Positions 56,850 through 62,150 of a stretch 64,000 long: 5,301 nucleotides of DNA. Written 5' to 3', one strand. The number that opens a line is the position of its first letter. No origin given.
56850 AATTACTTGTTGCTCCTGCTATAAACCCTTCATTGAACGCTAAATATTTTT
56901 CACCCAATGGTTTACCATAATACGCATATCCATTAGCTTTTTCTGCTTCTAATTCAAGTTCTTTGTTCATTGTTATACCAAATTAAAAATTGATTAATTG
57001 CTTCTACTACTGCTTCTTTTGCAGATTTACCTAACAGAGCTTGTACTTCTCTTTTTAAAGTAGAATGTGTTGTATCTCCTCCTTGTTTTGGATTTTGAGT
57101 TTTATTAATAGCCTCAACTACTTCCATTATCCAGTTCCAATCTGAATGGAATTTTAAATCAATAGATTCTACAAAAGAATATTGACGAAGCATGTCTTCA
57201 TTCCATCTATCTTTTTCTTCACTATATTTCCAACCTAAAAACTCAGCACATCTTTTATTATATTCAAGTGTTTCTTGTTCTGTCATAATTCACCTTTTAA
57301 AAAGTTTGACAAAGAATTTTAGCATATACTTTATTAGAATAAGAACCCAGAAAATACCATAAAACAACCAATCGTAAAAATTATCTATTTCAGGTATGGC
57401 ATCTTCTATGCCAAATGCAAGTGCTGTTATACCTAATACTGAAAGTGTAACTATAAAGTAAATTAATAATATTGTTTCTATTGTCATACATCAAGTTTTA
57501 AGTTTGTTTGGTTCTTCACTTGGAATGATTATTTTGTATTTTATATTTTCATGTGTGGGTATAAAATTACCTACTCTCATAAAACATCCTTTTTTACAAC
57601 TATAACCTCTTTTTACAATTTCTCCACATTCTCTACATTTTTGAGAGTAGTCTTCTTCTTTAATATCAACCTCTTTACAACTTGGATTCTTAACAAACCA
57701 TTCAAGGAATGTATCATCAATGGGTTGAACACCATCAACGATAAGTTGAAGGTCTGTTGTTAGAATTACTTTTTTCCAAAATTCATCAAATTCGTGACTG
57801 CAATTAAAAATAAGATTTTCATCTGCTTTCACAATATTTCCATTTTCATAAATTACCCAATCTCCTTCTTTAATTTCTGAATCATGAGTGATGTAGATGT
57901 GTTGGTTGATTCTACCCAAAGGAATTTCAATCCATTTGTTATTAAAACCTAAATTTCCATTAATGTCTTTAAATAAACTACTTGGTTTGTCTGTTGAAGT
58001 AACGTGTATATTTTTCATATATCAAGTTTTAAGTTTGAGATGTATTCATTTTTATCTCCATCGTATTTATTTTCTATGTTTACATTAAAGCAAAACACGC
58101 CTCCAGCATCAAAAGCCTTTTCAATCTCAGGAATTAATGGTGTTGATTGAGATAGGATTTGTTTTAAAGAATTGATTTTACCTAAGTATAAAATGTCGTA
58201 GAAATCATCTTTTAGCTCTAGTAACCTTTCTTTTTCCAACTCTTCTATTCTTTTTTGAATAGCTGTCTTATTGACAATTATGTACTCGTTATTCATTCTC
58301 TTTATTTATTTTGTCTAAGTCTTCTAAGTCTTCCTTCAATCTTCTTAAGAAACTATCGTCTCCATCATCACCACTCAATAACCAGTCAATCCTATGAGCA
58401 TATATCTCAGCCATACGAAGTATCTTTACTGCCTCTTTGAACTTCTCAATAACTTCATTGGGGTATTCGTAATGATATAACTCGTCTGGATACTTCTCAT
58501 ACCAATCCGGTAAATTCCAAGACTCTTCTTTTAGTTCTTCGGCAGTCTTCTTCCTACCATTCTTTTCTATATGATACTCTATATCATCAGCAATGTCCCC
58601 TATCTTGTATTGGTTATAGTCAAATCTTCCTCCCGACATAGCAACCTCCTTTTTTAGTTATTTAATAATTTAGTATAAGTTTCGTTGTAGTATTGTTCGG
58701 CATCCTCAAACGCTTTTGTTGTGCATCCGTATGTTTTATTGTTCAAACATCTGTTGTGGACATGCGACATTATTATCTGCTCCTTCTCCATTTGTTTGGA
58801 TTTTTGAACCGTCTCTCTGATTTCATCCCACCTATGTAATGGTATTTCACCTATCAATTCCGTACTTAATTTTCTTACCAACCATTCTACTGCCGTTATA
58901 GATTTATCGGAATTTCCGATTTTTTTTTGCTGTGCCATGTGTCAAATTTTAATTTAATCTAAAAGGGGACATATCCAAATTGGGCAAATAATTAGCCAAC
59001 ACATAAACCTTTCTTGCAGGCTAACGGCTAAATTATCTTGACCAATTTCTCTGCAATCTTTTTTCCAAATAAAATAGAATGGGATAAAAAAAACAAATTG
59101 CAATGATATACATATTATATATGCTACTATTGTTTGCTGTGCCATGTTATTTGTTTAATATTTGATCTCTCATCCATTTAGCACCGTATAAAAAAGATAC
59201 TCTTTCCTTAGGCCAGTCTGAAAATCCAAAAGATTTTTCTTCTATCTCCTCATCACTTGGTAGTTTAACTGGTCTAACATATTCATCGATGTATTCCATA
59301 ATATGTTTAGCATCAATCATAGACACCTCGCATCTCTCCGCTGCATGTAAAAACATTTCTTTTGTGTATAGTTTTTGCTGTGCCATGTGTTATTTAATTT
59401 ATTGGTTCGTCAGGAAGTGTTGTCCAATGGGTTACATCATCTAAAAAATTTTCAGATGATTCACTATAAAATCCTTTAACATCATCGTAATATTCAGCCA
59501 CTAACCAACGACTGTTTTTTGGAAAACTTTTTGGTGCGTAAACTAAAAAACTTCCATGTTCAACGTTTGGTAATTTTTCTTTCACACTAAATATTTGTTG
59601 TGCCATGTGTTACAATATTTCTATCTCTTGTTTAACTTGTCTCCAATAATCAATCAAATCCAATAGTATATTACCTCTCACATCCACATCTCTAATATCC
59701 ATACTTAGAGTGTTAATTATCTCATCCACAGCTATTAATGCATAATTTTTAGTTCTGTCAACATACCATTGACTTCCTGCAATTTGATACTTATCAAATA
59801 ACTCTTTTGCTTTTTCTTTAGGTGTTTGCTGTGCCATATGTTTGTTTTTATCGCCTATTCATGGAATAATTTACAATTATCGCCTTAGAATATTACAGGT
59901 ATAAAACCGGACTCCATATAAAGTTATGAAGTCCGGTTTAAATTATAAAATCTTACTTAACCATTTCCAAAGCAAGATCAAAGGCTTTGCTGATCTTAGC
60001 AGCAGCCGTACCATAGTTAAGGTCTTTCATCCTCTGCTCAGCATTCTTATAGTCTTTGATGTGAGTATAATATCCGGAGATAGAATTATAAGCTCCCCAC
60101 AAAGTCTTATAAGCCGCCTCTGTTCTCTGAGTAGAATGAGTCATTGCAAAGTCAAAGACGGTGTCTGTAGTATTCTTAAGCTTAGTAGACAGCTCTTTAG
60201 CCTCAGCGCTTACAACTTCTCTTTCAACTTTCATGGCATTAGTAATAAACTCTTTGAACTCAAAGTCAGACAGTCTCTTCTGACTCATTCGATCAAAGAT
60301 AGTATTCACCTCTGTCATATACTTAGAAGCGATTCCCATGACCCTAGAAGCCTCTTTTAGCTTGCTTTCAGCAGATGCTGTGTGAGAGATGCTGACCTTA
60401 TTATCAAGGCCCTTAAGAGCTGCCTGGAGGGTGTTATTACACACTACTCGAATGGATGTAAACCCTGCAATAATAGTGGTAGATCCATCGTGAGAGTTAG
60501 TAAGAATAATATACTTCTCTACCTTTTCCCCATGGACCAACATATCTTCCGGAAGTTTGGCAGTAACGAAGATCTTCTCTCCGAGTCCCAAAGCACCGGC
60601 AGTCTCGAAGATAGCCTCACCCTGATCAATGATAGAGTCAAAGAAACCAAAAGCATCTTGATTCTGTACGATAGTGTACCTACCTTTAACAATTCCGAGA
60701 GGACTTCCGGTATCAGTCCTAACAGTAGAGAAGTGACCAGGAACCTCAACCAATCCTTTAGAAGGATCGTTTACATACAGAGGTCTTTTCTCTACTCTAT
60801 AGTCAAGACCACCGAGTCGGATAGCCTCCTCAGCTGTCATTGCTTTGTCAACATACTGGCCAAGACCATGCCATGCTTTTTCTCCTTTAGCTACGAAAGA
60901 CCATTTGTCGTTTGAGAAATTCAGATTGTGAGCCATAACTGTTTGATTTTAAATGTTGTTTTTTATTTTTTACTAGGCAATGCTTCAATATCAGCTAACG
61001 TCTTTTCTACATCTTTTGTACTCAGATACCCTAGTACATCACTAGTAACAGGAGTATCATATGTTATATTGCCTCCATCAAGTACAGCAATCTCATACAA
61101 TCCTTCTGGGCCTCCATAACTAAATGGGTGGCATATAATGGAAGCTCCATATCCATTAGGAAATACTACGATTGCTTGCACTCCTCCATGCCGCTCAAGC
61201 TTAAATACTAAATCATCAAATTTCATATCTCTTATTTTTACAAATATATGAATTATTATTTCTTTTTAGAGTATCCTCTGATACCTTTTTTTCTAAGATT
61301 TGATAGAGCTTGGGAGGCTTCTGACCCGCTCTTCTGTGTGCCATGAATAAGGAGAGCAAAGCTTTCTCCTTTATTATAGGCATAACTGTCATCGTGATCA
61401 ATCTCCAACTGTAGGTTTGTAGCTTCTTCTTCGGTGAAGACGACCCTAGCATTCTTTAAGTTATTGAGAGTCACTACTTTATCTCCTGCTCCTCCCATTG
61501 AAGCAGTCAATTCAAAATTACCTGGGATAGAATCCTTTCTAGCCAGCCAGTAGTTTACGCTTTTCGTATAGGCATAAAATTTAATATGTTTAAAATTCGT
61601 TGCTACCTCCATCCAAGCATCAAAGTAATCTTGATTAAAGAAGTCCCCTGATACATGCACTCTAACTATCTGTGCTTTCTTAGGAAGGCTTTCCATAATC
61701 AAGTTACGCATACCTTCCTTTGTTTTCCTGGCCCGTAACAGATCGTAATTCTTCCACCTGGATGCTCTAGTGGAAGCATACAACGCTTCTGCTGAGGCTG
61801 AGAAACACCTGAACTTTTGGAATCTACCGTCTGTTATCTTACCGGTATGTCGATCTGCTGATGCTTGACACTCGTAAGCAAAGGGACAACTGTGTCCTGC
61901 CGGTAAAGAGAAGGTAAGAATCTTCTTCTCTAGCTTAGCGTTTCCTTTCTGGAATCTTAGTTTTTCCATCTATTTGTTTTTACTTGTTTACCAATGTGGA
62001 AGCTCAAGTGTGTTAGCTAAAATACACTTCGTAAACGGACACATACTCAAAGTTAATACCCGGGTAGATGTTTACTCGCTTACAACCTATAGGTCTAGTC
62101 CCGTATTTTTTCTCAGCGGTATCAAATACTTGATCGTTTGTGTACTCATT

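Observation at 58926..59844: Five consecutive small genes begin with the same ~19-nt motif spanning the start codon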

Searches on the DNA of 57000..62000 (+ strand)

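Call 5: search_dna_similar(query=window:57000-62000:+, collection=phages, mode=near)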
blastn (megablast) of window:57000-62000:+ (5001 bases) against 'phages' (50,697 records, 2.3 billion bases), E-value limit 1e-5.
No match.

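Call 44: search_rna_families(source=window, start=58000, end=60500, threshold=evalue, max_evalue=1)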
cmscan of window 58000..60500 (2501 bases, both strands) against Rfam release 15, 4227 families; matches with E-value up to 1: 1.
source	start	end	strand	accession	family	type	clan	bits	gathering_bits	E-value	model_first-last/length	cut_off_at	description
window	59741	59828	-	RF01929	bxd_1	Gene; lncRNA;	-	17.7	75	0.73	1-86/86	no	Bithoraxoid conserved region 1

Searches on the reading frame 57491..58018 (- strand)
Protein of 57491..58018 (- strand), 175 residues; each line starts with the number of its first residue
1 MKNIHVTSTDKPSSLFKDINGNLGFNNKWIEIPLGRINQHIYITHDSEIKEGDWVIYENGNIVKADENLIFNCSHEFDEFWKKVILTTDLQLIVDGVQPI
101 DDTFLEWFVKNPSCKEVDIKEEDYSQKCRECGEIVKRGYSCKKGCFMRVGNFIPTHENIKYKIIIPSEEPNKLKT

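Call 10: search_protein_families(library=pfam, proteins=[window:57491-58018:-], max_evalue=0.1)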
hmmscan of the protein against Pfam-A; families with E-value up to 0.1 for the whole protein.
window:57491-58018:- (175 aa): 1 family
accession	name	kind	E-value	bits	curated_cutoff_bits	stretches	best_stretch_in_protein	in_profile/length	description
PF17876.7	CSD2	-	0.039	14.5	26.2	0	35-58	7-32/74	Cold shock domain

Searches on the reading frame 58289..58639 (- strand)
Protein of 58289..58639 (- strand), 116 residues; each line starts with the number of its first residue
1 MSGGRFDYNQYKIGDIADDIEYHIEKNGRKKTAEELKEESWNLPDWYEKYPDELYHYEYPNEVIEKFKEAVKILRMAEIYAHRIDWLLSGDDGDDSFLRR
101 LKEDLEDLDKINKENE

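Call 10: search_protein_families(library=pfam, proteins=[window:58289-58639:-], max_evalue=0.1)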
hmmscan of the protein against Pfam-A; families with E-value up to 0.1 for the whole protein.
window:58289-58639:- (116 aa): 1 family
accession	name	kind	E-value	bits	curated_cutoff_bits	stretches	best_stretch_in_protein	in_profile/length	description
PF21312.3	ORC1_wHTH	-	0.027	15.2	24.3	1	10-42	28-60/114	Origin recognition complex subunit 1 C-terminal winged HTH domain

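Call 31: search_protein_families(library=phrogs, proteins=[window:58289-58639:-], max_evalue=0.001)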
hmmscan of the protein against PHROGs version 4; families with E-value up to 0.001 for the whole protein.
window:58289-58639:- (116 aa): 1 family
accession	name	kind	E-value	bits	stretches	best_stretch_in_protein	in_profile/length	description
phrog_6724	-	unknown function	5.6e-05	24.8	0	1-103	1-93/100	-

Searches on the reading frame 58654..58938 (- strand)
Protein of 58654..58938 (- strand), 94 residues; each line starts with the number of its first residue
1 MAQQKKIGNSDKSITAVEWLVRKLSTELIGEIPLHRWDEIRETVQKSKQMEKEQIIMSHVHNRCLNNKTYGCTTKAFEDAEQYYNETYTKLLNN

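Call 10: search_protein_families(library=pfam, proteins=[window:58654-58938:-], max_evalue=0.1)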
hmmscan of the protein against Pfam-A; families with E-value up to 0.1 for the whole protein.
window:58654-58938:- (94 aa): 0 families

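Call 31: search_protein_families(library=phrogs, proteins=[window:58654-58938:-], max_evalue=0.001)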
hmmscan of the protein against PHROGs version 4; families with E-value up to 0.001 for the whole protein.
window:58654-58938:- (94 aa): 0 families

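Call 53: find_encoding_contigs(protein=window:58654-58938:-, flank=1500, max_places=8)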
Protein window:58654-58938:- (94 aa): no gene with exactly this product is on record in the collection.

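Call 76: find_homologous_proteins(query=window:58654-58938:-, max_evalue=0.001)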
Query window:58654-58938:- (94 aa): 289 proteins with E <= 0.001 among 5058 candidates; the best 120 are listed.
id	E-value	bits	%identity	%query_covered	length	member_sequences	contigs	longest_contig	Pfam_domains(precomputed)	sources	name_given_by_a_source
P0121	2.0e-56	206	100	100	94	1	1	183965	-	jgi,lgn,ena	-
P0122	3.6e-26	109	71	85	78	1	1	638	-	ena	-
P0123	8.0e-21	92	66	81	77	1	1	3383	-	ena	-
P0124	4.3e-20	89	61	79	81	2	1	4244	-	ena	-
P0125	5.7e-20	89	66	79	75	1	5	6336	-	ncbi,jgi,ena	jgi:hypothetical protein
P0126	9.4e-20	88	59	79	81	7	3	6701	-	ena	-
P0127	3.0e-19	87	64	81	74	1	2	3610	-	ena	-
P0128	4.3e-19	86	56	84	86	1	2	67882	-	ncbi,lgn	-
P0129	4.6e-19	86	66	81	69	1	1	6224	-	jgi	jgi:hypothetical protein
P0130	8.9e-19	85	62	81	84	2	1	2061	-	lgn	-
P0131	1.9e-18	84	57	79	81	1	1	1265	-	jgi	jgi:hypothetical protein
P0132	3.9e-18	83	61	79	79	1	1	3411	-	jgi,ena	-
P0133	4.2e-18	83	58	81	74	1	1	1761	-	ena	-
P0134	4.7e-18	83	56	79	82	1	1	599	-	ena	-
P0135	5.5e-18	83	62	79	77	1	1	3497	-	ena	-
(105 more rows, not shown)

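Call 82: predict_structure(alignment_id=A1)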
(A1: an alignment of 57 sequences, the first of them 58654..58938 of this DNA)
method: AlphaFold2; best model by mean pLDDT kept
length: 94 residues; sequences in the alignment: 57
mean_pLDDT: 79.9   pTM: 0.68
mean pLDDT of the five models: 79.9, 79.7, 79.0, 72.4, 68.8
residues with pLDDT >= 90: 31; 70-90: 39; 50-70: 17; < 50: 7
segments of 3 or more residues with pLDDT < 50: 1-6
pLDDT, mean of each block of 10 residues (from residue 1): 51 83 80 80 92 91 77 86 89 55
secondary structure, 60 per line:
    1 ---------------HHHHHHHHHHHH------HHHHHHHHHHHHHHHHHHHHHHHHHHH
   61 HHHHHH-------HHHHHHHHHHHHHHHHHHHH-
elements in order: H16-27 H34-66 H74-93

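Call 84: fold_search(model_id=the predicted structure, library=pdb)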
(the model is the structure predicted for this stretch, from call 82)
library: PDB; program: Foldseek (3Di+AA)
matches with E <= 10: 228; with E <= 0.001: 0
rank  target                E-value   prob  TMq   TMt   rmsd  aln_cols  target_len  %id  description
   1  9rif_G                1.3e+00  0.28  0.32  0.34   9.8        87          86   22  The histone fold domain heterodimer of oocyst rupture proteins 1 and 2 from Plasmodium berghei (released 2026-01-21)
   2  9rif_A                1.4e+00  0.23  0.32  0.35   9.7        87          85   22  The histone fold domain heterodimer of oocyst rupture proteins 1 and 2 from Plasmodium berghei (released 2026-01-21)
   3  1n2a_B                1.8e+00  0.08  0.22  0.13  11.0        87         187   14  Crystal Structure of a Bacterial Glutathione Transferase from Escherichia coli with Glutathione Sulfonate in the Activ (released 2003-11-04)
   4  4csr_A                2.0e+00  0.20  0.36  0.38   9.1        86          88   19  High resolution crystal structure of the histone fold dimer (NF-YB)-(NF-YC) (released 2015-03-18)
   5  7ah8_C                2.2e+00  0.20  0.38  0.39   9.1        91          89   19  NF-Y bound to suramin inhibitor (released 2021-08-04)
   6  6ven_D                2.2e+00  0.14  0.30  0.30  10.7        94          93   12  Yeast COMPASS in complex with a ubiquitinated nucleosome (released 2020-01-15)
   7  5t76                  2.2e+00  0.12  0.27  0.15  10.2       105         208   17  A fragment of a human tRNA synthetase (released 2016-11-30)
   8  7edx_I                2.4e+00  0.25  0.38  0.31   9.1        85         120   13  p53-bound TFIID-based core PIC on HDM2 promoter (released 2021-05-05)
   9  5g49_A                2.6e+00  0.23  0.39  0.38   8.8        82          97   16  Crystal structure of the Arabodopsis thaliana histone-fold dimer L1L NF-YC3 (released 2016-12-07)
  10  6n1z_F                2.7e+00  0.20  0.39  0.38   9.6        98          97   11  Importin-9 bound to H2A-H2B (released 2019-03-20)
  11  7edx_i                2.9e+00  0.25  0.38  0.31   7.7        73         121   12  p53-bound TFIID-based core PIC on HDM2 promoter (released 2021-05-05)
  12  7bp4_A                2.9e+00  0.23  0.36  0.40   6.8        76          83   16  Structural insights into nucleosome reorganization by NAP1-RELATED PROTEIN 1 (NRP1) (released 2020-11-11)
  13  8i17_D                2.9e+00  0.20  0.35  0.38   7.1        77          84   16  Structural basis for H2A-H2B recognitions by human Spt16 (released 2023-02-22)
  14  7v99_K                2.9e+00  0.20  0.40  0.44   8.2        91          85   11  catalytic core of human telomerase holoenzyme (released 2022-03-30)
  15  2xql_A                2.9e+00  0.18  0.34  0.35   7.3        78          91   17  Fitting of the H2A-H2B histones in the electron microscopy map of the complex Nucleoplasmin:H2A-H2B histones (1:5). (released 2010-11-03)
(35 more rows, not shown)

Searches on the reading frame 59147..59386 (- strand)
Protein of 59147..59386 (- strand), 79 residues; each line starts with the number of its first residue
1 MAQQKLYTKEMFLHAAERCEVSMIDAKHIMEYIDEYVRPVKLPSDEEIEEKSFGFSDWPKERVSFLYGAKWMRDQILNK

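Call 10: search_protein_families(library=pfam, proteins=[window:59147-59386:-], max_evalue=0.1)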
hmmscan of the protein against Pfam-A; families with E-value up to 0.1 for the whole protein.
window:59147-59386:- (79 aa): 0 families

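Call 31: search_protein_families(library=phrogs, proteins=[window:59147-59386:-], max_evalue=0.001)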
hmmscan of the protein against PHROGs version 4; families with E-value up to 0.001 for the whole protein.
window:59147-59386:- (79 aa): 0 families

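Call 52: find_encoding_contigs(protein=window:59147-59386:-, flank=1500, max_places=8)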
Protein window:59147-59386:- (79 aa): no gene with exactly this product is on record in the collection.
